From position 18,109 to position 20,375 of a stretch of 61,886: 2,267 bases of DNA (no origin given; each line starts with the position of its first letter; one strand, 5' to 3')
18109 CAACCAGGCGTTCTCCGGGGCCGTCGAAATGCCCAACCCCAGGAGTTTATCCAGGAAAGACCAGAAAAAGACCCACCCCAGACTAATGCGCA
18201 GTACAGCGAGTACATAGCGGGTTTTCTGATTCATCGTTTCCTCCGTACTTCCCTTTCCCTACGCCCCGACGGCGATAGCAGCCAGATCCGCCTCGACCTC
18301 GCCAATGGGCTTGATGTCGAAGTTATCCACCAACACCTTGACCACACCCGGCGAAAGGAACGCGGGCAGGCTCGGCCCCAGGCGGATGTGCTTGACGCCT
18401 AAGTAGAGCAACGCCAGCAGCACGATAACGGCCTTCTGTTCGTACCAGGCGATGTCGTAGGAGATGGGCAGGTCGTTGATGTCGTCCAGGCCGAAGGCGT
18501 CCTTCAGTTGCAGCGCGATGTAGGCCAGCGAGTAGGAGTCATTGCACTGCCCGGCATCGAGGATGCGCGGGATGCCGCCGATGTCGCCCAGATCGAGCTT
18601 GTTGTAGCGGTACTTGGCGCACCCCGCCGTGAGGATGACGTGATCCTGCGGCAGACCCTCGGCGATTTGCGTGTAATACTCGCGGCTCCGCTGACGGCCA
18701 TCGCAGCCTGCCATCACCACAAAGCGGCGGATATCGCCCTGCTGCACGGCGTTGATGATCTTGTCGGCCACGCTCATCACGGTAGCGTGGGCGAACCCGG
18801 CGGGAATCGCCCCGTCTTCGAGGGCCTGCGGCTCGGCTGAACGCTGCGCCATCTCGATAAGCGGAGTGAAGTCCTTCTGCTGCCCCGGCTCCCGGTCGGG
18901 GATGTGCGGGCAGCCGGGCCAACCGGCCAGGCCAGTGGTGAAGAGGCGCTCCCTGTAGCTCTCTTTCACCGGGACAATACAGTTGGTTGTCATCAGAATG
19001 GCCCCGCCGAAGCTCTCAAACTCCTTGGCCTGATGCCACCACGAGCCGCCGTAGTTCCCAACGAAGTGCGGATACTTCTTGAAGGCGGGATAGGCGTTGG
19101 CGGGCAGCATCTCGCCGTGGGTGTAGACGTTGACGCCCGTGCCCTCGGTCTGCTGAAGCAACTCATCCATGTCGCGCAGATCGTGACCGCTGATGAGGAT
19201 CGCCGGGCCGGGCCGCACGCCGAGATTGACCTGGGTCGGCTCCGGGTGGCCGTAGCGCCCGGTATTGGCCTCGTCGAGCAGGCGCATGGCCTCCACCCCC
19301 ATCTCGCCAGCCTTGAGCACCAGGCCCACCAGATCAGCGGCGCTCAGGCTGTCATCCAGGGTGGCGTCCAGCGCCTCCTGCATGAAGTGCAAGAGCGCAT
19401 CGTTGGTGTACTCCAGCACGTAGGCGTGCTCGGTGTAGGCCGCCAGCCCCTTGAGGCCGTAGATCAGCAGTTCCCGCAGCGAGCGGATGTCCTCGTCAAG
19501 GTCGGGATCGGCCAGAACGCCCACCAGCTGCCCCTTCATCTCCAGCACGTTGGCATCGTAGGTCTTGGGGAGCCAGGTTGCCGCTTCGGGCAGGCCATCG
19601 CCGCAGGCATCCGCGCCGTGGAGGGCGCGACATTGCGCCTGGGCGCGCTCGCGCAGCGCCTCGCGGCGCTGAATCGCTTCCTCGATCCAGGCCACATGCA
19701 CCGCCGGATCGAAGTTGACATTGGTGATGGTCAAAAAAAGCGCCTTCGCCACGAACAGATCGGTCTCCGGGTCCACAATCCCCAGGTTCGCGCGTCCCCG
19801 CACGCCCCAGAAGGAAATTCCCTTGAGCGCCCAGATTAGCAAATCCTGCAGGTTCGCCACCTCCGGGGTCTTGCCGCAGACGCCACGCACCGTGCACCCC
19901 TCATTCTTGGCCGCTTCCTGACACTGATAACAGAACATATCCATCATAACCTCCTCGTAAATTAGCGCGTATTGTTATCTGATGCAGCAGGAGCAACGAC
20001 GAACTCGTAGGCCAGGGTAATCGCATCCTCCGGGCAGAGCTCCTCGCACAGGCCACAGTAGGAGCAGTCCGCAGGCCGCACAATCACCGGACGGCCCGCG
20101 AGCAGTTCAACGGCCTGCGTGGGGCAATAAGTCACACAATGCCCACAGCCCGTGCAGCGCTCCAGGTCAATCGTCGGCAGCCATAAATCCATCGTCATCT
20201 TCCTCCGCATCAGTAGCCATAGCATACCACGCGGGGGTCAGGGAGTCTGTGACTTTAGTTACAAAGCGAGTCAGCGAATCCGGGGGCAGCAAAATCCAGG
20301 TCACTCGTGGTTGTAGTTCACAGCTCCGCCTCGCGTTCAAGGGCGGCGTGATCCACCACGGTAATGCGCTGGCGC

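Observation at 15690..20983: Extended hybrid-cluster-protein operon: Crp/Fnr, ferredoxin, hcp, DoxX, DUF438, ubiquitin-fold protein, cupin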

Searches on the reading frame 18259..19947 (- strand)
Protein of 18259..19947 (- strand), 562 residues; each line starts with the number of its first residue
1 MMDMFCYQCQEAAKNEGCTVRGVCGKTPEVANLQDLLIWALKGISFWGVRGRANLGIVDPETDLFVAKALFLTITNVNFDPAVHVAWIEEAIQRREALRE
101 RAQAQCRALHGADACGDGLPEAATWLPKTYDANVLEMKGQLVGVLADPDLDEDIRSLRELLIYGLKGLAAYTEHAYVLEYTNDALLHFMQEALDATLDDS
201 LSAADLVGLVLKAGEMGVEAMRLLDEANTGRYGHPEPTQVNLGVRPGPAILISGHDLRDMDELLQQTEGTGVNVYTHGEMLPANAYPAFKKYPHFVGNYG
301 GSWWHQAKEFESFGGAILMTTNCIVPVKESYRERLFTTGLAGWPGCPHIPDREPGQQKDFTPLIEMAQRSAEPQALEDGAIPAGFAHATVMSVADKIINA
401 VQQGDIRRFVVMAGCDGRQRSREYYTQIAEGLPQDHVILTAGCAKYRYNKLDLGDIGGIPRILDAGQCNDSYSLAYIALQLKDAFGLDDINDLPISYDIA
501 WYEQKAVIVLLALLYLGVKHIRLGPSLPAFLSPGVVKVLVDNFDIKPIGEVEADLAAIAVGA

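Call 3: search_protein_families(library=pfam, proteins=[window:18259-19947:-], max_evalue=0.01)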
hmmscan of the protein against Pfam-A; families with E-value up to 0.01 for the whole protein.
window:18259-19947:- (562 aa): 1 family
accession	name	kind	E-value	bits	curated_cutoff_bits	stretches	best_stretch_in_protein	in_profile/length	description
PF03063.25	Prismane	-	2e-170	568.3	27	1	4-555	1-512/513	Prismane/CO dehydrogenase family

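Call 4: search_protein_families(library=ncbifam, proteins=[window:18259-19947:-], max_evalue=0.01)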
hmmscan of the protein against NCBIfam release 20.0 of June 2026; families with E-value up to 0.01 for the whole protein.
window:18259-19947:- (562 aa): 3 families
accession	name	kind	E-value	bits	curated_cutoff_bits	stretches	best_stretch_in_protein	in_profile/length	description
NF003658.0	PRK05290.1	equivalog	3e-245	815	367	1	4-558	1-543/546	hydroxylamine reductase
TIGR01703.1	hybrid_clust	equivalog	7.6e-219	727.5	360.8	1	4-558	1-521/522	hydroxylamine reductase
TIGR01702.1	CO_DH_cata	equivalog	1.4e-05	23.5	478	1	396-540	421-584/621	anaerobic carbon-monoxide dehydrogenase catalytic subunit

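Call 37: find_related_loci(query=window:18259-19947:-, collection=metagenome_contigs, flank=6000)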
Query window:18259-19947:- (562 aa) in metagenome_contigs; peptide patterns used: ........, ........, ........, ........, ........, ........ (x = any residue, [..] = any of these).
599 stretches matched a pattern (row limit reached: there are more); 568 encode a relative of the query (tblastn E <= 1e-3); the best 80 are kept; 80 distinct loci.
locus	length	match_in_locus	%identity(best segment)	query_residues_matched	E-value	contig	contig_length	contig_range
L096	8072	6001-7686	79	1-562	0e+0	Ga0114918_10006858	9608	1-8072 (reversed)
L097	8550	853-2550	78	1-562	0e+0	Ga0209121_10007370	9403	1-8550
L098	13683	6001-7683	78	1-561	0e+0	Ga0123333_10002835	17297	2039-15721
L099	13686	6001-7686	78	1-562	0e+0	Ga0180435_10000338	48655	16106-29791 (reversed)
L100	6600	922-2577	78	1-552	0e+0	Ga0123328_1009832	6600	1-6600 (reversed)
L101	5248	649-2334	78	1-562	0e+0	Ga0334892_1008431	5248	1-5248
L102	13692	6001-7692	76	2-561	0e+0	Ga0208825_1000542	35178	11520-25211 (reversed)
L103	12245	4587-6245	75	2-562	0e+0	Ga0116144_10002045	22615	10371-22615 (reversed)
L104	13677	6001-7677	72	2-561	0e+0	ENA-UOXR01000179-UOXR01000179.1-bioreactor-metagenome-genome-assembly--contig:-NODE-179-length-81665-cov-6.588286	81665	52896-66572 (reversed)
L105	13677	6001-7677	73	1-561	0e+0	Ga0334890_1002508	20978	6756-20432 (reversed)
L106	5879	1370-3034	72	2-561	0e+0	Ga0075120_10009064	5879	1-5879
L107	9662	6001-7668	72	4-561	0e+0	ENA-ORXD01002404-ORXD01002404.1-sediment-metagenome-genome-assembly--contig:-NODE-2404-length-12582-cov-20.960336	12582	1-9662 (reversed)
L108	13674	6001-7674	71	2-561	0e+0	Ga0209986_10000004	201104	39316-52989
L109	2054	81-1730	72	2-552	0e+0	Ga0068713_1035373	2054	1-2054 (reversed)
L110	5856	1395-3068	71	2-561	0e+0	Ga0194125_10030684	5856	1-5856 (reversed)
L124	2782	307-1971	68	1-557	0e+0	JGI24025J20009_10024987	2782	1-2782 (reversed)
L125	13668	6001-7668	68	4-561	0e+0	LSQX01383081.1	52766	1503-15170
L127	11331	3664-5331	67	4-561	0e+0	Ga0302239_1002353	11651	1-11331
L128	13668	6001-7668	67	4-561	0e+0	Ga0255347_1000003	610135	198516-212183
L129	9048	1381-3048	67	4-561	0e+0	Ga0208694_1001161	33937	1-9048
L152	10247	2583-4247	62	2-561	0e+0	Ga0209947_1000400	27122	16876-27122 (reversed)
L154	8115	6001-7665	62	2-561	0e+0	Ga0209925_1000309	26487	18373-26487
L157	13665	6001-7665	64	2-561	0e+0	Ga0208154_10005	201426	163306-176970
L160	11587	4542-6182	62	2-558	0e+0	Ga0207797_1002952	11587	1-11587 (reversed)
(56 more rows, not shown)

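Call 40: search_protein_families(library=pfam, proteins=[L100:2702-3877:+, L127:5399-5755:+, L108:8252-9049:+, L108:9042-9812:+, L154:5096-5899:+, L125:3089-4201:+, L128:1850-3808:+, L124:2193-2699:-, L152:1077-1607:+, L129:4216-5163:+], max_evalue=0.001)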
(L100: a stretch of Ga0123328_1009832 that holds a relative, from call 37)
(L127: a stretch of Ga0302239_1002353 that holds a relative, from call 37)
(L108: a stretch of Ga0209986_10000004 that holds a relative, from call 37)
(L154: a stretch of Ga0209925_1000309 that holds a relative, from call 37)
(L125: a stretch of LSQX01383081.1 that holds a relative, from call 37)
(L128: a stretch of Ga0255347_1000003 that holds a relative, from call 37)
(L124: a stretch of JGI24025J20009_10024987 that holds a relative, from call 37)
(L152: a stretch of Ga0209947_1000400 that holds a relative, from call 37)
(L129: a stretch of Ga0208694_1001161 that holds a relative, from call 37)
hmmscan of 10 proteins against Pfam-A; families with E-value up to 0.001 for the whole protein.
L100:2702-3877:+ (391 aa): 4 families
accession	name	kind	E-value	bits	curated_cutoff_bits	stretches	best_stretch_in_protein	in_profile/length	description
PF19583.5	ODP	-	1.1e-19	71.6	27.2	1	35-221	3-194/194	ODP family beta lactamase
PF00753.33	Lactamase_B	-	2.8e-08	34.4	22.7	1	34-169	5-155/196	Metallo-beta-lactamase superfamily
PF12706.13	Lactamase_B_2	-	0.00033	20.7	27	1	62-158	23-137/200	Beta-lactamase superfamily domain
PF00258.30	Flavodoxin_1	-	0.00095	19.8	25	0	250-369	3-133/143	Flavodoxin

L127:5399-5755:+ (118 aa): 1 family
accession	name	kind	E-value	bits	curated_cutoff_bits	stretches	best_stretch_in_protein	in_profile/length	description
PF07883.17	Cupin_2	-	0.00015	21.9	27.2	1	40-107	3-69/70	Cupin domain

L108:8252-9049:+ (265 aa): 7 families
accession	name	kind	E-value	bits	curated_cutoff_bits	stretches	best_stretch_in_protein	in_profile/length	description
PF13649.12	Methyltransf_25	-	2.5e-19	70.2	27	1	52-149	1-97/97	Methyltransferase domain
PF08241.18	Methyltransf_11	-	4.7e-13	50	21.2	1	53-153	1-95/95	Methyltransferase domain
PF13847.12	Methyltransf_31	-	4.7e-11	43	27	1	52-157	7-113/145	Methyltransferase domain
PF08242.18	Methyltransf_12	-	3.2e-10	41.1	30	1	53-151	1-98/98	Methyltransferase domain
PF13489.12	Methyltransf_23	-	5e-09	36.5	27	1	47-169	21-135/164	Methyltransferase domain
PF01209.24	Ubie_methyltran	-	3.5e-05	23.7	20.1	1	40-153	39-151/233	ubiE/COQ5 methyltransferase family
PF05175.20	MTS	-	4e-05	23.8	23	1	42-155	25-141/170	Methyltransferase small domain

L108:9042-9812:+ (256 aa): 1 family
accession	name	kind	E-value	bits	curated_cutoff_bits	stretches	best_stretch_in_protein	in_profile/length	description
PF02593.20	DUF166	-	8.7e-50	169.8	24.4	1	9-240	3-219/221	Domain of unknown function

L154:5096-5899:+ (267 aa): 1 family
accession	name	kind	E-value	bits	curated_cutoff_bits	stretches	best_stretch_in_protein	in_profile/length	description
PF00294.29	PfkB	-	9.8e-18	65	25.8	1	25-262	33-296/302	pfkB family carbohydrate kinase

L125:3089-4201:+ (370 aa): 3 families
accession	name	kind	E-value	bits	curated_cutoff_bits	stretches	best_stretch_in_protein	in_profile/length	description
PF00481.26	PP2C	-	1.3e-16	61.5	20.3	1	41-150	31-141/255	Protein phosphatase 2C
PF13672.11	PP2C_2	-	1.2e-12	48.3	24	1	21-236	8-188/209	Protein phosphatase 2C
PF07228.17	SpoIIE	-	3e-07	31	25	1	203-268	113-191/192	Stage II sporulation protein E (SpoIIE)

L128:1850-3808:+ (652 aa): 2 families
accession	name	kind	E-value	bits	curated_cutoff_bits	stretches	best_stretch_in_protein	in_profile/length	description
PF00498.31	FHA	-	3.1e-14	53.6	20.7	1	561-627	1-67/67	FHA domain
PF16697.10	Yop-YscD_cpl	-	1.2e-09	38.7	33.2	1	553-633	11-90/94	Inner membrane component of T3SS, cytoplasmic domain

L124:2193-2699:- (168 aa): 1 family
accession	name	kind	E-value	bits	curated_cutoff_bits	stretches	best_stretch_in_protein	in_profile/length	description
PF05425.18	CopD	-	1.8e-06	28.7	32.1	1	71-162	10-103/105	Copper resistance protein D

L152:1077-1607:+ (176 aa): 2 families
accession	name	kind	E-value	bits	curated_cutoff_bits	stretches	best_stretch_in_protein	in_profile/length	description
PF12822.12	ECF_trnsprt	-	6.6e-27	95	30.7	1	6-162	1-168/169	ECF transporter, substrate-specific component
PF07155.17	ECF-ribofla_trS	-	5.2e-05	23.7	26.7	1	2-167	1-167/172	ECF-type riboflavin transporter, S component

L129:4216-5163:+ (315 aa): 1 family
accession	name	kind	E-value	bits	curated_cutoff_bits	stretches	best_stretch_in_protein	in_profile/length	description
PF01116.26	F_bP_aldolase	-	3.9e-81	273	25.5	1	4-306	2-277/277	Fructose-bisphosphate aldolase class-II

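Call 48: search_solved_structures(query=window:18259-19947:-, max_evalue=1e-20, show_alignments=2)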
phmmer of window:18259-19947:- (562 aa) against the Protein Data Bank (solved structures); distinct sequences matched with E-value up to 1e-20: 7.
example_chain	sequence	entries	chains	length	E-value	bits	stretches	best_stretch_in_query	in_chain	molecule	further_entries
1e2u_A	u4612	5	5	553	1.1e-228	763.6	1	4-561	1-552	HYDROXYLAMINE REDUCTASE | HYBRID CLUSTER PROTEIN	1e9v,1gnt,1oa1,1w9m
1e1d_A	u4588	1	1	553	2.5e-227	759.1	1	4-561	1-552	HYDROXYLAMINE REDUCTASE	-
8cnr_A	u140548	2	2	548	4e-215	718.8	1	3-556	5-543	Hybrid cluster protein from the thermophilic methanogen Methanothermococcus thermolithotro | Hybrid cluster protein from Methanothermococcus thermolithotrophicu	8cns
1gn9_A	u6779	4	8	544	2.5e-207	693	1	4-557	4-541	HYBRID CLUSTER PROTEIN | PRISMANE PROTEIN | HYDROXYLAMINE REDUCTASE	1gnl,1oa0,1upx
7de4_A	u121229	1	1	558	1.6e-140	472.4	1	4-557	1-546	Hydroxylamine reductase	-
7e0l_A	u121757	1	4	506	6.7e-124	417.6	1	203-556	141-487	Hydroxylamine reductase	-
7wsx_A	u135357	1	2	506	2e-122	412.7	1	203-556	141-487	Hydroxylamine reductase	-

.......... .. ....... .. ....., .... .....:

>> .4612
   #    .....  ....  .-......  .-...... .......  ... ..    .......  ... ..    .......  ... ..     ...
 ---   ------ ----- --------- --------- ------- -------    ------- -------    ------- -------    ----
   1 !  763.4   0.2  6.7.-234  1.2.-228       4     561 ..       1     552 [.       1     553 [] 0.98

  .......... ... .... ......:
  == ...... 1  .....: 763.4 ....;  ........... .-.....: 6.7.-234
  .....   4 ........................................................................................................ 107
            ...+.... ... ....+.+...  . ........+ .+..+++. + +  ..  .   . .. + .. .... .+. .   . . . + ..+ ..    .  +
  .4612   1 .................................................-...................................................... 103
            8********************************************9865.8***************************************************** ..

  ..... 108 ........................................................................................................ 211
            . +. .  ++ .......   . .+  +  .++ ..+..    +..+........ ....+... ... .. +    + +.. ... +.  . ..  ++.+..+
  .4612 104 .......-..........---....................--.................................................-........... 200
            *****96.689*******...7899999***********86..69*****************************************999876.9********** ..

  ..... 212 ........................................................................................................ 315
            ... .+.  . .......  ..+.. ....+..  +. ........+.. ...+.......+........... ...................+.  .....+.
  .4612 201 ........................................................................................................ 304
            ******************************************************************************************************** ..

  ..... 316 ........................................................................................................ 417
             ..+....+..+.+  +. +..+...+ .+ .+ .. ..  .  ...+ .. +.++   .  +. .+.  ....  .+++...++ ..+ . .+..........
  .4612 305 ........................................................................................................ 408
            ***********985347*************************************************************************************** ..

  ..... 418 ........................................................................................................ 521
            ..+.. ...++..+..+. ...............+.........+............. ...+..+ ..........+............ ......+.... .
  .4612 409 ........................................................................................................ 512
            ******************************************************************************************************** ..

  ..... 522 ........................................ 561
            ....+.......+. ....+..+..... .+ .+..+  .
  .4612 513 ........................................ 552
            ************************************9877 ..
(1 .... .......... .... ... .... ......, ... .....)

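Call 78: search_protein_families(library=pfam, proteins=[L157:7969-8760:+, L157:8948-9439:+, L157:5129-5620:+, L160:2426-3721:-], max_evalue=0.001)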
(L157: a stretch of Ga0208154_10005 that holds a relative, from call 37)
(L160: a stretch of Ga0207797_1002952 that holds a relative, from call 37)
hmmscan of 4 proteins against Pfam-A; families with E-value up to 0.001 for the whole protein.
L157:7969-8760:+ (263 aa): 2 families
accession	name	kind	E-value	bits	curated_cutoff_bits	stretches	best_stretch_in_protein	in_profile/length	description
PF01814.28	Hemerythrin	-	3.8e-19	69.8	25.3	1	85-223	1-127/127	Hemerythrin HHE cation binding domain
PF04282.18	DUF438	-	7.7e-18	64.6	25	1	10-75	1-66/67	Family of unknown function (DUF438)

L157:8948-9439:+ (163 aa): 1 family
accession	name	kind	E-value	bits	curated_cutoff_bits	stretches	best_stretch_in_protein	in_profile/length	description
PF00719.24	Pyrophosphatase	-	1.3e-57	194.4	23.5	1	8-160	1-153/153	Inorganic pyrophosphatase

L157:5129-5620:+ (163 aa): 3 families
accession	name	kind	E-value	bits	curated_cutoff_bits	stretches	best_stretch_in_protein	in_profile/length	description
PF02915.23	Rubrerythrin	-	1.5e-19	71.1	22.8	2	5-139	4-134/137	Rubrerythrin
PF09537.16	DUF2383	-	9.7e-08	32.6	30.8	0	15-98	17-102/111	Domain of unknown function (DUF2383)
PF13668.12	Ferritin_2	-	2.8e-06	28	24.7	0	90-150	2-74/138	Ferritin-like domain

L160:2426-3721:- (431 aa): 4 families
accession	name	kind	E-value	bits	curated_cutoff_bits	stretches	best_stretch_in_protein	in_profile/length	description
PF13596.12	PAS_10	-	9.7e-27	94.1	22.1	1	313-416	2-106/106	PAS domain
PF04282.18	DUF438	-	1e-20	73.8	25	1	9-74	1-66/67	Family of unknown function (DUF438)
PF01814.28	Hemerythrin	-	3.4e-15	57.1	25.3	1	89-220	4-126/127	Hemerythrin HHE cation binding domain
PF08448.16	PAS_4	-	0.00012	22.7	23.1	1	320-417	5-107/110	PAS fold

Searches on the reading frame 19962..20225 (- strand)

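Call 3: search_protein_families(library=pfam, proteins=[window:19962-20225:-], max_evalue=0.01)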
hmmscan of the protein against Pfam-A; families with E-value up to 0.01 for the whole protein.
window:19962-20225:- (87 aa): 15 families
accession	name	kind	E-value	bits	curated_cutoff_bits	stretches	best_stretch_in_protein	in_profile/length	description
PF00037.32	Fer4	-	1.6e-15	56.6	21.1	2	17-39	1-23/24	4Fe-4S binding domain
PF12838.12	Fer4_7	-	3.4e-12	47.1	27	2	23-68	1-52/52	4Fe-4S dicluster domain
PF12837.12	Fer4_6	-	6.9e-10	38.8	25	1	17-38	2-23/24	4Fe-4S binding domain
PF14697.11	Fer4_21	-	9e-10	39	35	1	19-71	3-59/59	4Fe-4S dicluster domain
PF13237.11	Fer4_10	-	1.7e-09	37.9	25.5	1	18-65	3-53/53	4Fe-4S dicluster domain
PF12797.12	Fer4_2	-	4e-09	36.3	24.5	1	15-36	1-22/22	4Fe-4S binding domain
PF13187.11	Fer4_9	-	1.8e-08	34.7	27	1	23-69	1-52/52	4Fe-4S dicluster domain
PF13484.11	Fer4_16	-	3e-08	34.7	30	2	23-40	1-18/66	4Fe-4S double cluster binding domain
PF25160.1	LdpA_Fe-S-bd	-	5.6e-07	29.7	27.6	2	30-70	9-44/49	LdpA Fe-S cluster-binding domain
PF12798.12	Fer4_3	-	1.3e-06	29.2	27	1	54-68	1-15/15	4Fe-4S binding domain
PF13534.11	Fer4_17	-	2e-06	28.7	22.2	1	21-36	43-58/61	4Fe-4S dicluster domain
PF13183.11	Fer4_8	-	4e-05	24.5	27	1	20-36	50-66/68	4Fe-4S dicluster domain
PF12800.12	Fer4_4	-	4.7e-05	23.8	24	1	22-36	2-16/17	4Fe-4S binding domain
PF17179.9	Fer4_22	-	0.00018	22.8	27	1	14-37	71-94/95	4Fe-4S dicluster domain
PF13459.11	Fer4_15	-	0.00075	20.6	22.4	1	18-46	2-30/66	4Fe-4S single cluster domain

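Call 4: search_protein_families(library=ncbifam, proteins=[window:19962-20225:-], max_evalue=0.01)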
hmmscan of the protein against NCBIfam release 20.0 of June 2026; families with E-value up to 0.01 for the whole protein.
window:19962-20225:- (87 aa): 90 families (the best 25 are shown)
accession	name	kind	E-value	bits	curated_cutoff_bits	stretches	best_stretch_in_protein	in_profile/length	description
TIGR01971.1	NuoI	subfamily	4.2e-13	49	113.05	2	52-80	81-109/121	NADH-quinone oxidoreductase, chain I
NF006221.0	PRK08348.1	subfamily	1.2e-12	47.7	124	1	20-79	42-102/136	NADH-plastoquinone oxidoreductase subunit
NF009053.0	PRK12387.1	subfamily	1.8e-11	44.1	204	2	17-78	33-99/180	formate hydrogenlyase complex iron-sulfur subunit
NF045874.1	Vhu_polyferre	exception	2.6e-11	42.9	600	1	16-78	190-252/381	F420-non-reducing hydrogenase associated-polyferredoxin VhuB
TIGR02700.1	flavo_MJ0208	hypoth_equivalog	2.7e-11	43.2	251.35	1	18-75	144-200/234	dihydromethanopterin reductase (acceptor)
TIGR02179.1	PorD_KorD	subfamily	2.9e-11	43.3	60.05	1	16-73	19-76/78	2-oxoacid:acceptor oxidoreductase, delta subunit, pyruvate/2-ketoisovalerate family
NF040864.1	HgcB_ferredoxin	equivalog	3.5e-11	42.8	99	1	19-72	11-64/93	mercury methylation ferredoxin HgcB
NF040770.1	hetero_SS_HdrA2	exception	5.2e-11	41.4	1100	1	4-72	559-626/777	CoB-CoM heterodisulfide reductase HdrA2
NF038196.1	ferrodoxin_EFR1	subfamily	5.8e-11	42.9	75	1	20-71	183-231/242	EFR1 family ferrodoxin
TIGR03294.1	FrhG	equivalog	3.5e-10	40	245.5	1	13-67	165-218/228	coenzyme F420 hydrogenase subunit gamma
NF040684.1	PorD_Arch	equivalog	7.3e-10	38.8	120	1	16-74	26-84/85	pyruvate synthase subunit PorD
NF043069.1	T4HPD_activ_SAM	equivalog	1.9e-09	37.3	425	1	20-71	49-99/299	trans-4-hydroxy-L-proline dehydratase activase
NF005503.0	PRK07118.1-2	equivalog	2.9e-09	36.6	252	1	10-46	155-191/292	RnfABCDGE type electron transport complex subunit B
NF041778.1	hetero_SS_HdrA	equivalog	5e-09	34.6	1400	1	11-71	576-635/771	ferredoxin:CoB-CoM heterodisulfide reductase subunit HdrA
NF004536.0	PRK05888.1-1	equivalog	5.5e-09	35.6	212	2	52-78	97-123/180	NADH-quinone oxidoreductase subunit NuoI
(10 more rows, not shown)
